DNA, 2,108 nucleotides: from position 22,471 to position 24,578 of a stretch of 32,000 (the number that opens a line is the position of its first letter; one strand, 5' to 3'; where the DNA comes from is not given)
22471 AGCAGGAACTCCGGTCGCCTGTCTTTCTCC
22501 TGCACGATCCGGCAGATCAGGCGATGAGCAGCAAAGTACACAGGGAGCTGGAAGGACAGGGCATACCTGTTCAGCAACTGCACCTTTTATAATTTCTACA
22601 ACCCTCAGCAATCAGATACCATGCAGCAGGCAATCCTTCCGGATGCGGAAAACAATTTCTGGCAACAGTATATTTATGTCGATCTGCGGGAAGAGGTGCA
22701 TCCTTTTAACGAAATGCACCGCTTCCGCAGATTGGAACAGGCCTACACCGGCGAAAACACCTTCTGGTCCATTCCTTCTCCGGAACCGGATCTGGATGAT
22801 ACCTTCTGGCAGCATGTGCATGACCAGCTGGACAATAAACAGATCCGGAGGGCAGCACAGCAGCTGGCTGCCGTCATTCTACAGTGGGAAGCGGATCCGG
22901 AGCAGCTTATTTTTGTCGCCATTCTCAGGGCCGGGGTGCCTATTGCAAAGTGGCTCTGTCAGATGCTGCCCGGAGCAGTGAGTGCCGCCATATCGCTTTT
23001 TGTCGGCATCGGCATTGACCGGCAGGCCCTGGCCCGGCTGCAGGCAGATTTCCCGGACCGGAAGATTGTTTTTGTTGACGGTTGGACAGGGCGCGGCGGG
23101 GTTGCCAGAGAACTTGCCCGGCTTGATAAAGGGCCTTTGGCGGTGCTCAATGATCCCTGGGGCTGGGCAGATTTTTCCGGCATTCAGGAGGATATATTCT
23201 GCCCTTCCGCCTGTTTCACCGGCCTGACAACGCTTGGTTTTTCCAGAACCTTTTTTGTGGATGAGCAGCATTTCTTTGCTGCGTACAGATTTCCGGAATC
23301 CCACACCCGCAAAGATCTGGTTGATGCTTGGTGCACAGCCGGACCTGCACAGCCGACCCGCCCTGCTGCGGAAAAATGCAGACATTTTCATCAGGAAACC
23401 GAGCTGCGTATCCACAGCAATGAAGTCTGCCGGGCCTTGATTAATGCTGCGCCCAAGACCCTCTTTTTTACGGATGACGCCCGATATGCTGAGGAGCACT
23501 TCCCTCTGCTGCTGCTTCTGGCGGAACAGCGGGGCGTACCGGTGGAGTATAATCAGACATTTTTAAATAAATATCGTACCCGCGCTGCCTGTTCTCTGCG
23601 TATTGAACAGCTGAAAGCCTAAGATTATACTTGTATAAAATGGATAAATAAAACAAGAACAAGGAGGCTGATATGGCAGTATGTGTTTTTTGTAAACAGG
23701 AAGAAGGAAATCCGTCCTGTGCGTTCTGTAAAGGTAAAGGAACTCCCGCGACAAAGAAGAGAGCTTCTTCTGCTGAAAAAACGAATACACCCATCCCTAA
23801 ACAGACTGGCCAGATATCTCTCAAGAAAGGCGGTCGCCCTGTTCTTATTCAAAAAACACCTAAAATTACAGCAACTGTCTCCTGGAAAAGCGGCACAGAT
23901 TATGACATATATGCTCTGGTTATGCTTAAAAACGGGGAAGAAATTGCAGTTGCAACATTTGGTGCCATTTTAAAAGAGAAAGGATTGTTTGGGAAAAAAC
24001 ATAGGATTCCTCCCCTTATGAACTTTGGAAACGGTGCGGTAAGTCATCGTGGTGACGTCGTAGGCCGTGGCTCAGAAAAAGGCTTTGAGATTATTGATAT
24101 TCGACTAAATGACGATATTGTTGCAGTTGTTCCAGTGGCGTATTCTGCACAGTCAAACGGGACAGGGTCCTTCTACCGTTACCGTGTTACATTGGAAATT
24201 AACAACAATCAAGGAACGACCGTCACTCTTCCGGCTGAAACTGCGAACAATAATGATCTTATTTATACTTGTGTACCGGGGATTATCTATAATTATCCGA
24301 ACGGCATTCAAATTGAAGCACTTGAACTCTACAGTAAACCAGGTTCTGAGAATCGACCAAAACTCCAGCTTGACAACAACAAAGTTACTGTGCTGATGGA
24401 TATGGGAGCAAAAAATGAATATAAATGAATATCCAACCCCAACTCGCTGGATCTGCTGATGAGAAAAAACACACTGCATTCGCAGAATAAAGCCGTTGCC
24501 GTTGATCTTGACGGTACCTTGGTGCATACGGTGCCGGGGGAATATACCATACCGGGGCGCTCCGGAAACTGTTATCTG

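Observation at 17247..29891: Non-canonical Ter-family locus combining signalling, a Ca2+ pump, a nucleoside-like biosynthetic module and zinc-knuckle TerD/TerB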

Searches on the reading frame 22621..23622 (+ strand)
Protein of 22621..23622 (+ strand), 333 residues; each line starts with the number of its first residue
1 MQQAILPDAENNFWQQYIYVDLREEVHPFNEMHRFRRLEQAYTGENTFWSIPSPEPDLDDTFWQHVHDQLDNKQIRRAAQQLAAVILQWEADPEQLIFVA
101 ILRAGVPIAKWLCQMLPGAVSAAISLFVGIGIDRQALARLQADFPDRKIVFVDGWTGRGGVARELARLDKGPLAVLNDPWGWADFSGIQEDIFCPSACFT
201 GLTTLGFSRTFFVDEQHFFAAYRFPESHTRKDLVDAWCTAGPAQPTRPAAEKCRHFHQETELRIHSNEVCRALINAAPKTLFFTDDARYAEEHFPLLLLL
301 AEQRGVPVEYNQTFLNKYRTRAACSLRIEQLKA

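Call 3: search_protein_families(library=pfam, proteins=[window:22621-23622:+], max_evalue=0.01)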
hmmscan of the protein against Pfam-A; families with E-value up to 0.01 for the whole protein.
window:22621-23622:+ (333 aa): 2 families
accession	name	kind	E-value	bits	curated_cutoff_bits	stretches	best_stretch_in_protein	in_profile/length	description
PF11202.14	StiP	-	3e-23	82.8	28.7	1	59-217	52-221/245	Tellurite-like stress resistance cysteine protease StiP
PF14681.12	UPRTase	-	0.00055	19.9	27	1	89-161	61-135/206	Uracil phosphoribosyltransferase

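Call 4: search_protein_families(library=ncbifam, proteins=[window:22621-23622:+], max_evalue=0.01)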
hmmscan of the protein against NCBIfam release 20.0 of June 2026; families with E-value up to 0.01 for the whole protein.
window:22621-23622:+ (333 aa): 1 family
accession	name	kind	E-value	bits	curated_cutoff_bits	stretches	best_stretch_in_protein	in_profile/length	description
NF003549.0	PRK05205.1-5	equivalog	0.00047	19.7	138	1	70-124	9-63/182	bifunctional pyr operon transcriptional regulator/uracil phosphoribosyltransferase PyrR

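Call 5: search_protein_families(library=padloc, proteins=[window:22621-23622:+], max_evalue=0.01)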
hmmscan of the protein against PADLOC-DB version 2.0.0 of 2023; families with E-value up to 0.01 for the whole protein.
window:22621-23622:+ (333 aa): 0 families

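Call 77: search_dna_similar(query=window:22621-23622:+, collection=plasmids, mode=protein, max_rows=12, rows=spread)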
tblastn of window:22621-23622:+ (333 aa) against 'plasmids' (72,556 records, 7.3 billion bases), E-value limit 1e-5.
Records with a match: 2436; places in all: 2441; records where one place covers at least 80% of the query: 2308.
Best place of each record, by identity: <60% 2436.
By first word of the organism name: Klebsiella 1048; Escherichia 439; Enterobacter 363; Salmonella 350; Citrobacter 65; Pseudomonas 39; Raoultella 33; Leclercia 19; Serratia 9; Rhizobium 8; and 34 more.
By predicted mobility (MOB-suite, as given by PLSDB): conjugative 1629; non-mobilizable 768; mobilizable 39.
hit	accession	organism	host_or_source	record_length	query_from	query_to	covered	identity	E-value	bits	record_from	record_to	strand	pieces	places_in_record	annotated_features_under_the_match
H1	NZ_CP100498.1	Klebsiella michiganensis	Gallus gallus domesticus,whole ...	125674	20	319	90%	27.2%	4e-10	69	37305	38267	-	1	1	cysteine protease StiP family protein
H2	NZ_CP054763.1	Klebsiella pneumoniae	Homo sapiens,sputum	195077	20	320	90%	26.5%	3e-10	69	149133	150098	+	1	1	cysteine protease StiP family protein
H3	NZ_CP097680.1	Klebsiella pneumoniae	Homo sapiens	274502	20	320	90%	26.5%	3e-10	69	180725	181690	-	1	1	cysteine protease StiP family protein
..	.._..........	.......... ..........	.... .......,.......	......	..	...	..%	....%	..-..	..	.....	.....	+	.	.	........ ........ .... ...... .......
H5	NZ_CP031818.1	Klebsiella pneumoniae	Homo sapiens,urine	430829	20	320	90%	26.5%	6e-10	68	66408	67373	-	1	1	cysteine protease StiP family protein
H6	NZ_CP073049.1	Citrobacter sp. MGH105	Homo sapiens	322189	39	319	84%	26.7%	9e-9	64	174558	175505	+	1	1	cysteine protease StiP family protein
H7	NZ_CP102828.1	Salmonella enterica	sick organs of a dead chicken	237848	39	319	84%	26.7%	1e-8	64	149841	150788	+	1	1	cysteine protease StiP family protein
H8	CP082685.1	Salmonella enterica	ground turkey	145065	39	319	84%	26.7%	3e-8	63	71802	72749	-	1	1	cysteine protease StiP family protein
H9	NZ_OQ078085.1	Escherichia coli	-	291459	39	319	84%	26.7%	3e-8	63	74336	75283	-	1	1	cysteine protease StiP domain-containing protein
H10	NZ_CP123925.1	Salmonella sp. SA15303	Homo sapiens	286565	39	319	84%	25.9%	2e-7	61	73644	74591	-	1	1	cysteine protease StiP family protein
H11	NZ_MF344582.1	Citrobacter freundii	Homo sapiens,Urine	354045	39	319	84%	25.9%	2e-7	61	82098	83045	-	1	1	cysteine protease StiP family protein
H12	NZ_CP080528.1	Mesorhizobium sp. AR07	Oxytropis sp.,Cell culture,root nodule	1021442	96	212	35%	30.7%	2e-6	57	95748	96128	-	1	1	record has no annotation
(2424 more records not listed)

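Call 78: get_annotated_region(hit=H2, flank=12000)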
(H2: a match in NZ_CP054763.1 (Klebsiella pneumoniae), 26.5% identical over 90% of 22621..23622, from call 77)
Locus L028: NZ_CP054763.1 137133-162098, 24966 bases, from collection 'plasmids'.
description: Klebsiella pneumoniae strain KP20194b2 plasmid pKP20194b2-p1, complete sequence
organism: Klebsiella pneumoniae (NCBI taxid 573)
taxonomy: Bacteria; Pseudomonadota; Gammaproteobacteria; Enterobacterales; Enterobacteriaceae; Klebsiella; Klebsiella pneumoniae
host: -; source: Homo sapiens,sputum; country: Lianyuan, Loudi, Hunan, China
typing (MOB-suite, as given by PLSDB): non-mobilizable; replicon IncFIB,IncHI1B
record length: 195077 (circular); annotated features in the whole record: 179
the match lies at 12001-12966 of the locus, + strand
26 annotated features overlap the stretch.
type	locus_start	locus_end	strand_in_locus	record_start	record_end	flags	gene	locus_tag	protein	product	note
CDS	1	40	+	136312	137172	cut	-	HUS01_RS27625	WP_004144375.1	alpha/beta hydrolase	-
CDS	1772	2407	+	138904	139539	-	-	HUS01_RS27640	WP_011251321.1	HAD family hydrolase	GO:0016311 - dephosphorylation [Evidence IEA]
CDS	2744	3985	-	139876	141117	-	-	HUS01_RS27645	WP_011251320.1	VWA domain-containing protein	-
predicted_resistance_gene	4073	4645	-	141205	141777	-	terE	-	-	tellurium resistance cAMP binding protein TerE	predicted by amrfinderplus; class TELLURIUM; identity 98.95%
predicted_resistance_gene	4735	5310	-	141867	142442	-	terD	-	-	tellurium resistance membrane protein TerD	predicted by amrfinderplus; class TELLURIUM; identity 98.96%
predicted_resistance_gene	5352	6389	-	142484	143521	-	terC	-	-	tellurium resistance membrane protein TerC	predicted by amrfinderplus; class TELLURIUM; identity 99.13%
predicted_resistance_gene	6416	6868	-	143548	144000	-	terB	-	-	tellurium resistance membrane protein TerB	predicted by amrfinderplus; class TELLURIUM; identity 100.0%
CDS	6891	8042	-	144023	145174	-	terA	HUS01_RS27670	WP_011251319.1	tellurium resistance system protein TerA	-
CDS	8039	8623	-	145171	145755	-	-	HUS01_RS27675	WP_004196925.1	TerD family protein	-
CDS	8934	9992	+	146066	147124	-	-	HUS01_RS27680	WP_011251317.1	ATP-grasp domain-containing protein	-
CDS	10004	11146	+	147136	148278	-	-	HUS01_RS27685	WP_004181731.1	phosphoribosyltransferase domain-containing protein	-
CDS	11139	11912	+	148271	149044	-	-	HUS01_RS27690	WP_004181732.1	hypothetical protein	-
CDS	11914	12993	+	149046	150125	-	-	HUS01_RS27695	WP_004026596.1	cysteine protease StiP family protein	-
CDS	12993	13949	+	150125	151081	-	-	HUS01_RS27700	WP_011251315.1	HpcH/HpaI aldolase/citrate lyase family protein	-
CDS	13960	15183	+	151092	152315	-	-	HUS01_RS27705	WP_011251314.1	DUF4236 domain-containing protein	-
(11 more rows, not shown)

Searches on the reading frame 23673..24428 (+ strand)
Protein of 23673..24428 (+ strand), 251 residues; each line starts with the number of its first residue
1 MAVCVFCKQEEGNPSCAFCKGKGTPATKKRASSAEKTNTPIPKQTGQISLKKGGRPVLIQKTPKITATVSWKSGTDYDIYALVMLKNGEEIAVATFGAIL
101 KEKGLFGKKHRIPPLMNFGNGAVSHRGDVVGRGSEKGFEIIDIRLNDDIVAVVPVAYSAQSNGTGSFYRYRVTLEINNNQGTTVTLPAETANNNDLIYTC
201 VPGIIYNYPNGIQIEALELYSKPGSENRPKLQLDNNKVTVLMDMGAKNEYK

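Call 3: search_protein_families(library=pfam, proteins=[window:23673-24428:+], max_evalue=0.01)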
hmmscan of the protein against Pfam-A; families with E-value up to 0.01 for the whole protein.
window:23673-24428:+ (251 aa): 0 families

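Call 4: search_protein_families(library=ncbifam, proteins=[window:23673-24428:+], max_evalue=0.01)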
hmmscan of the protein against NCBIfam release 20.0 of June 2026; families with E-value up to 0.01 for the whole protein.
window:23673-24428:+ (251 aa): 0 families

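Call 5: search_protein_families(library=padloc, proteins=[window:23673-24428:+], max_evalue=0.01)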
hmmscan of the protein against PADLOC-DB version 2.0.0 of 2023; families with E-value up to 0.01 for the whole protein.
window:23673-24428:+ (251 aa): 0 families

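Call 30: find_homologous_proteins(query=window:23673-24428:+)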
Query window:23673-24428:+ (251 aa): 824 proteins with E <= 0.001 among 1348 candidates; the best 120 are listed.
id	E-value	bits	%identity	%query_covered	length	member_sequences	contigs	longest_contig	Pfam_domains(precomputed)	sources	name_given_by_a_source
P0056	1.9e-165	566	100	100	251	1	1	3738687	-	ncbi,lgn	ncbi:MAG: hypothetical protein ACL93V_10315 [Candidatus Electrothrix sp. YB6]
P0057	4.0e-146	503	85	100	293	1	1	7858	-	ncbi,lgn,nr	ncbi:MAG: hypothetical protein D3917_03250 [Candidatus Electrothrix sp. AX5]|nr:hypothetical protein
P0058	2.9e-86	307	82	67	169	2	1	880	-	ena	-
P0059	4.2e-81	290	57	100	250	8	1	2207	-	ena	-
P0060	3.6e-77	277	64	85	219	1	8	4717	-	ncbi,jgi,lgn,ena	-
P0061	4.5e-77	277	57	98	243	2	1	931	-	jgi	-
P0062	1.8e-75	271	61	84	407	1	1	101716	PF02342.24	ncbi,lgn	ncbi:MAG: TerD family protein [Desulfuromonadaceae bacterium]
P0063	3.5e-73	264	61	82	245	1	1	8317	-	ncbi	-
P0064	5.6e-73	263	62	82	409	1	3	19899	PF02342.24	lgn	-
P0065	2.3e-72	261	61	84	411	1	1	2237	PF02342.24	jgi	jgi:tellurite resistance protein TerA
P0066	2.4e-72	261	61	84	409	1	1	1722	PF02342.24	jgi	jgi:tellurite resistance protein TerA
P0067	2.6e-72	261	61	84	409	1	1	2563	PF02342.24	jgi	jgi:tellurite resistance protein TerA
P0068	3.4e-72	261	61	84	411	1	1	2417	PF02342.24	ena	-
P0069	3.4e-72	261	61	84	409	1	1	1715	PF02342.24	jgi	jgi:tellurite resistance protein TerA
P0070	3.5e-72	261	61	84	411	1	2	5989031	PF02342.24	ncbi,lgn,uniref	ncbi:TerD family protein [Neobacillus niacini]|uniref:TerD family protein n=1 Tax=Neobacillus niacin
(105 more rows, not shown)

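Call 66: search_solved_structures(query=A3, max_evalue=1)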
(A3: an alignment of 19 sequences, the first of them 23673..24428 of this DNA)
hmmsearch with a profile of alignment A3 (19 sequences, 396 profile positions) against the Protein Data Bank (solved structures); distinct sequences matched with E-value up to 1: 2.
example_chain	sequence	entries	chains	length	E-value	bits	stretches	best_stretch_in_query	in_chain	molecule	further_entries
2kxt_A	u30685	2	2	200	3.7e-19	72.3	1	28-172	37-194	Tellurite resistance protein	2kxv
3ibz_A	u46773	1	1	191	6.3e-18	68.2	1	22-169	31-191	Putative tellurium resistant like protein TerD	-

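Call 82: find_encoding_contigs(protein=P0063, flank=8000, max_places=1)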
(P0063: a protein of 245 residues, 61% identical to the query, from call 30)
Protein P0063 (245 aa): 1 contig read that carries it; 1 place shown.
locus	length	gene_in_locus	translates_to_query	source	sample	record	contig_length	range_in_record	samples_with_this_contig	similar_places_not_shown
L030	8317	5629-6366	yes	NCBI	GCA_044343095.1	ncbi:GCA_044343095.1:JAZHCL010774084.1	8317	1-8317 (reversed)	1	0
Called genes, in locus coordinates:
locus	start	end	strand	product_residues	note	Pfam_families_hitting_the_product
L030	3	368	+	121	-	?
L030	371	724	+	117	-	-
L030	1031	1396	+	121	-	PF00072:Response_reg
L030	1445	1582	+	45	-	-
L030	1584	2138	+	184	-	-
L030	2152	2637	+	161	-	-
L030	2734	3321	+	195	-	PF09411:PagL (faint), PF13505:OMP_b-brl, PF01617:Surface_Ag_2, PF02462:Opacity (weak)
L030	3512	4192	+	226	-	PF00092:VWA (weak), PF10138:vWA-TerF-like, PF13519:VWA_2 (faint), PF07002:Copine (weak)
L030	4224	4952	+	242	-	PF07510:GmrSD_C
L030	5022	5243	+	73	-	-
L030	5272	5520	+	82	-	-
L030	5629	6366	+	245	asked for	-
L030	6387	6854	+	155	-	PF08875:DUF1833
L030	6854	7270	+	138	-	PF00877:NLPC_P60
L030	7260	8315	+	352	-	?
